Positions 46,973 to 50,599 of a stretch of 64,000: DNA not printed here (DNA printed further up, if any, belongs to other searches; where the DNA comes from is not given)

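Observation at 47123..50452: Full-length but highly divergent PEP-carboxylase-like protein with an altered catalytic loop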

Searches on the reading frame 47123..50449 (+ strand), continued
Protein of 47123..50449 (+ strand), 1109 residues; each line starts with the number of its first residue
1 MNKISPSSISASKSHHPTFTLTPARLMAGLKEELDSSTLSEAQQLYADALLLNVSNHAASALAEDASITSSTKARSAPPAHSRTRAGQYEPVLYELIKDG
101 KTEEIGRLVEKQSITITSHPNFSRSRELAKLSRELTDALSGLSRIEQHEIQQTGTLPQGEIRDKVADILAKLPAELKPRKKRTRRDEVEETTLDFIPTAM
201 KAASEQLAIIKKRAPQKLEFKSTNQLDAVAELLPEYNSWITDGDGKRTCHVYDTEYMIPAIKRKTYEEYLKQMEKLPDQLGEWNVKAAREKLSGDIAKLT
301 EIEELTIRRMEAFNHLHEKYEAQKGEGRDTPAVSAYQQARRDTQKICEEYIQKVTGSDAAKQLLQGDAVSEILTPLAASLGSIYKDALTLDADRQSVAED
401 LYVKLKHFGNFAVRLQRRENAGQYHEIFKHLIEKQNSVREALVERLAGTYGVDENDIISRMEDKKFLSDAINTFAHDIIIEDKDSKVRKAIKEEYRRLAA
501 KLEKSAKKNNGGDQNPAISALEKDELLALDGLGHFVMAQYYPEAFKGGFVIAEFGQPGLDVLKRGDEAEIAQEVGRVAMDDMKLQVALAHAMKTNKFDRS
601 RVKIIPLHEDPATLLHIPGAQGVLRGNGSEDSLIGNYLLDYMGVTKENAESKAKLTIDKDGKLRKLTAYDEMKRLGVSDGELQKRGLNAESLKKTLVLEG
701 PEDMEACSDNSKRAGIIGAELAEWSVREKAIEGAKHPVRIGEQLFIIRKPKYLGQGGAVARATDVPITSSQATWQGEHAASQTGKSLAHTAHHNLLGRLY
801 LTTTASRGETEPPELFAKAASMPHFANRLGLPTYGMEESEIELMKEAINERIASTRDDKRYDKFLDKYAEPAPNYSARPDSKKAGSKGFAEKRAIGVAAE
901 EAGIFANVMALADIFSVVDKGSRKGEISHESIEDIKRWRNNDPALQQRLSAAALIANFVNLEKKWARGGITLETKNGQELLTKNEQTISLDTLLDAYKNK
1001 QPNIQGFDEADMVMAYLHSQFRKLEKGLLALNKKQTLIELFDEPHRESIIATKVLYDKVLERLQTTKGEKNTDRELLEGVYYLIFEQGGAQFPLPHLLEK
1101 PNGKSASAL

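Call 31: fold_search(model_id=the predicted structure, library=pdb)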
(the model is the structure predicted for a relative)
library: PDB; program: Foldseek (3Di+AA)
matches with E <= 10: 340; with E <= 0.001: 56
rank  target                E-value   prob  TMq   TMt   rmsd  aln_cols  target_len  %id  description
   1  8ojy_B                7.2e-15  1.00  0.47  0.53  14.8      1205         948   13  Arabidopsis thaliana Phosphoenolpyruvate carboxylase PPC1 T778 mutant with bound malate (released 2024-04-03)
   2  4bxc_A                7.8e-15  1.00  0.46  0.53  15.1      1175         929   14  Resolving the activation site of positive regulators in plant phosphoenolpyruvate carboxylase (released 2013-10-02)
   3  6u2t_C                8.1e-15  1.00  0.46  0.54  10.6      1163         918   15  Crystal structure of the T-state of maize C4-phosphoenolpyruvate carboxylase in complex with malate (released 2020-09-09)
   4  5vyj_C                9.1e-15  1.00  0.44  0.52  14.4      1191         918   14  Crystal structure of the photosynthetic phosphoenolpyruvate carboxylase isoenzyme from maize in complex with Gly (released 2017-06-28)
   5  6mgi_A                9.1e-15  1.00  0.43  0.50  15.4      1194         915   13  Photosynthetic phosphoenolpyruvate carboxylase isoenzyme from maize complexed with the allosteric activator glucose-6- (released 2019-09-18)
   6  4bxh_B                1.2e-14  1.00  0.46  0.53  14.6      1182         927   13  Resolving the activation site of positive regulators in plant phosphoenolpyruvate carboxylase (released 2013-10-02)
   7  6v3o_C                1.4e-14  1.00  0.49  0.57  11.6      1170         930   14  Crystal structure of the T-state of maize C4-phosphoenolpyruvate carboxylase in complex with citrate (released 2020-12-09)
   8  3zgb_A                1.6e-14  1.00  0.47  0.56  13.6      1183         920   13  Greater efficiency of photosynthetic carbon fixation due to single amino acid substitution (released 2013-02-27)
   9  6u2t_A                2.4e-14  1.00  0.48  0.56  10.2      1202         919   14  Crystal structure of the T-state of maize C4-phosphoenolpyruvate carboxylase in complex with malate (released 2020-09-09)
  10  4bxc_B                2.7e-14  1.00  0.46  0.53  15.1      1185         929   14  Resolving the activation site of positive regulators in plant phosphoenolpyruvate carboxylase (released 2013-10-02)
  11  6v3o_G                2.8e-14  1.00  0.48  0.56  12.1      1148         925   15  Crystal structure of the T-state of maize C4-phosphoenolpyruvate carboxylase in complex with citrate (released 2020-12-09)
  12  3zge_A                2.9e-14  1.00  0.44  0.52  15.3      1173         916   13  Greater efficiency of photosynthetic carbon fixation due to single amino acid substitution (released 2013-02-27)
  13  8qtm_A                3.0e-14  1.00  0.46  0.53  14.9      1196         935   13  Arabidopsis thaliana Phosphoenolpyruvate carboxylase PPC1 G678S mutant with bound malate (released 2024-10-23)
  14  6v3o_B                3.3e-14  1.00  0.47  0.54  12.0      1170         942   14  Crystal structure of the T-state of maize C4-phosphoenolpyruvate carboxylase in complex with citrate (released 2020-12-09)
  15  5vyj_D                3.4e-14  1.00  0.45  0.53  14.6      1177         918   15  Crystal structure of the photosynthetic phosphoenolpyruvate carboxylase isoenzyme from maize in complex with Gly (released 2017-06-28)
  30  8ojf_B                9.2e-14  1.00  0.44  0.53  15.4      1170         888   13  Arabidopsis thaliana Phosphoenolpyruvate carboxylase PPC1 with bound phosphate (released 2023-05-31)
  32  8oje_A                9.5e-14  1.00  0.45  0.51  14.7      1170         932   14  Arabidopsis thaliana Phosphoenolpyruvate carboxylase PPC1 in complex with L-malate (released 2023-05-31)
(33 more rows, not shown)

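Call 33: find_encoding_contigs(protein=P0004, flank=10000, max_places=2)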
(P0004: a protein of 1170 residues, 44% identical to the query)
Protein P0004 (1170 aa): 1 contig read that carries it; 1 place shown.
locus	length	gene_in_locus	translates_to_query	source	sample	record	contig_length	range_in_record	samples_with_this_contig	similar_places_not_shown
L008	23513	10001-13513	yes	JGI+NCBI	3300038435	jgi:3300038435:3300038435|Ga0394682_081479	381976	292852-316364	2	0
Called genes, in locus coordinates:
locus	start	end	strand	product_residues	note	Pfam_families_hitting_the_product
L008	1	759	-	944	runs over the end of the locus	PF02739:5_3_exonuc_N, PF01367:5_3_exonuc, PF01612:DNA_pol_A_exo1, PF22619:DNA_polI_exo1 (weak), PF00476:DNA_pol_A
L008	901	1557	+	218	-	PF02230:Abhydrolase_2, PF20434:BD-FAE (faint), PF00561:Abhydrolase_1, PF03959:FSH1 (weak), PF12146:Hydrolase_4 (faint), PF01738:DLH, PF00326:Peptidase_S9 (weak)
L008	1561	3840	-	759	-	-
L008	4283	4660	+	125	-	PF05164:ZapA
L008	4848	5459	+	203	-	PF01812:5-FTHF_cyc-lig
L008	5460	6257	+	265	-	PF00149:Metallophos, PF13277:YmdB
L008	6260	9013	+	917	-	PF02629:CoA_binding, PF13380:CoA_binding_2, PF13607:Succ_CoA_lig, PF19045:Ligase_CoA_2, PF13549:ATP-grasp_5, PF24948:Citrate_synth_N (weak), PF13302:Acetyltransf_3 (weak), PF00583:Acetyltransf_1 (weak)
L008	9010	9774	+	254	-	PF03883:H2O2_YaaD, PF21818:DUF6884 (weak)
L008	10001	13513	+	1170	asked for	-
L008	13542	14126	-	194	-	PF07811:TadE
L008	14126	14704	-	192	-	PF07811:TadE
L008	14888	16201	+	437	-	PF13400:Tad (weak), PF00092:VWA (faint)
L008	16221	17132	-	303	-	PF00696:AA_kinase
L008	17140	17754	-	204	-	PF03193:RsgA_GTPase (weak), PF00350:Dynamin_N (faint), PF01926:MMR_HSR1, PF02421:FeoB_N, PF04548:AIG1 (weak), PF00009:GTP_EFTU (weak)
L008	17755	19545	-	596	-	PF14849:YidC_periplas, PF02096:60KD_IMP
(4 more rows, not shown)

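Call 34: find_encoding_contigs(protein=P0011, flank=10000, max_places=2)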
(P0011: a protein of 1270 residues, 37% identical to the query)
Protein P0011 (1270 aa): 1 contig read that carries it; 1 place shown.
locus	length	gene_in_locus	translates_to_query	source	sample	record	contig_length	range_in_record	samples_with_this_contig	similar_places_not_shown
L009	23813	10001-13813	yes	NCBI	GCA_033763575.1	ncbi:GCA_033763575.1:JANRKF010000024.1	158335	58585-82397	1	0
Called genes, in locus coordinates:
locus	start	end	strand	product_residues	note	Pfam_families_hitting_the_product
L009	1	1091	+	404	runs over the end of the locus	PF01266:DAO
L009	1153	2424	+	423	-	PF00036:EF-hand_1 (faint), PF13405:EF-hand_6 (faint), PF13499:EF-hand_7 (faint)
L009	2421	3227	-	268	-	PF02548:Pantoate_transf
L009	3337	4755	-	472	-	PF00512:HisKA, PF02518:HATPase_c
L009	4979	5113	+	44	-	PF00468:Ribosomal_L34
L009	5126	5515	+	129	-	PF00825:Ribonuclease_P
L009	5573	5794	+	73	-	PF01809:YidD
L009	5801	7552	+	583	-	PF14849:YidC_periplas, PF02096:60KD_IMP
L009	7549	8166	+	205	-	PF03193:RsgA_GTPase (faint), PF00009:GTP_EFTU (faint), PF00350:Dynamin_N (faint), PF01926:MMR_HSR1, PF02421:FeoB_N (weak), PF04548:AIG1 (faint)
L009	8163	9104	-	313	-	PF01370:Epimerase, PF04321:RmlD_sub_bind (weak), PF16363:GDP_Man_Dehyd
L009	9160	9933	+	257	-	PF03883:H2O2_YaaD, PF21818:DUF6884 (weak)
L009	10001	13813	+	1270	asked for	-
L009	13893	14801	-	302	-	PF00696:AA_kinase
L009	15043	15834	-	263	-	PF00149:Metallophos, PF13277:YmdB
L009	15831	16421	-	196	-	PF01812:5-FTHF_cyc-lig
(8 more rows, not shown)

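Call 36: list_cluster_members(proteins=[P0137, P0138, P0139, P0145, P0146, P0147, P0149, P0150, P0133, P0135])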
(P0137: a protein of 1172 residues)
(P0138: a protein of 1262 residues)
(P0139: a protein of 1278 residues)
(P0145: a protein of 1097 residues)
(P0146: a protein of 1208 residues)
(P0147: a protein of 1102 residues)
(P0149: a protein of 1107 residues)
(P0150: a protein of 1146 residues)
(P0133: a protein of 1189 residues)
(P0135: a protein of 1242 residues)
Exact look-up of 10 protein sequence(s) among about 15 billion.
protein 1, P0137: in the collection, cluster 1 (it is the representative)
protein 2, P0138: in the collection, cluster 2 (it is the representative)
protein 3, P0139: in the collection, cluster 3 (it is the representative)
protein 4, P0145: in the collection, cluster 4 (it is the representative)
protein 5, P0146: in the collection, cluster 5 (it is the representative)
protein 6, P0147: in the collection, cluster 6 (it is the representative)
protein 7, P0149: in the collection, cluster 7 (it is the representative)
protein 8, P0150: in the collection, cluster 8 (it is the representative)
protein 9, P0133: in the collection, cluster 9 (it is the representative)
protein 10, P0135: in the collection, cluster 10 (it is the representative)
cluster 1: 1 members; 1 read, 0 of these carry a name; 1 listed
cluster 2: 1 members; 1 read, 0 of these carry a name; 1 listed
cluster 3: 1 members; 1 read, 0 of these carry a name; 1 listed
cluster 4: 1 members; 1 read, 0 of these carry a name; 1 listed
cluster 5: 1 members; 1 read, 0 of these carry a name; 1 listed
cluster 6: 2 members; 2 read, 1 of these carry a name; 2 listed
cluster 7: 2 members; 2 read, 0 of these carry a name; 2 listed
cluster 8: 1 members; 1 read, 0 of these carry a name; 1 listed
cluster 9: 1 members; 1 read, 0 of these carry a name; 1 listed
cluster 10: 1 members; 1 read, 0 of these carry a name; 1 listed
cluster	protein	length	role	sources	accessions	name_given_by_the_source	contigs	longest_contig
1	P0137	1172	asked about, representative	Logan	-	-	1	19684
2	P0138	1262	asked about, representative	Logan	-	-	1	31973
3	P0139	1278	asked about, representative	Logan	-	-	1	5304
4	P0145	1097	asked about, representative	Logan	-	-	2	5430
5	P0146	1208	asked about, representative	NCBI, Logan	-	-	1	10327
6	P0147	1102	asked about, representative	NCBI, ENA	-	-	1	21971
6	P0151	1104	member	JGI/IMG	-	phosphoenolpyruvate carboxylase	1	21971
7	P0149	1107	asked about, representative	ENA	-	-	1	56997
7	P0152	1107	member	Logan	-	-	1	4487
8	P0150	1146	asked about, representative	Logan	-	-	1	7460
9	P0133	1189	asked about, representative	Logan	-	-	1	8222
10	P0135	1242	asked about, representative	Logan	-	-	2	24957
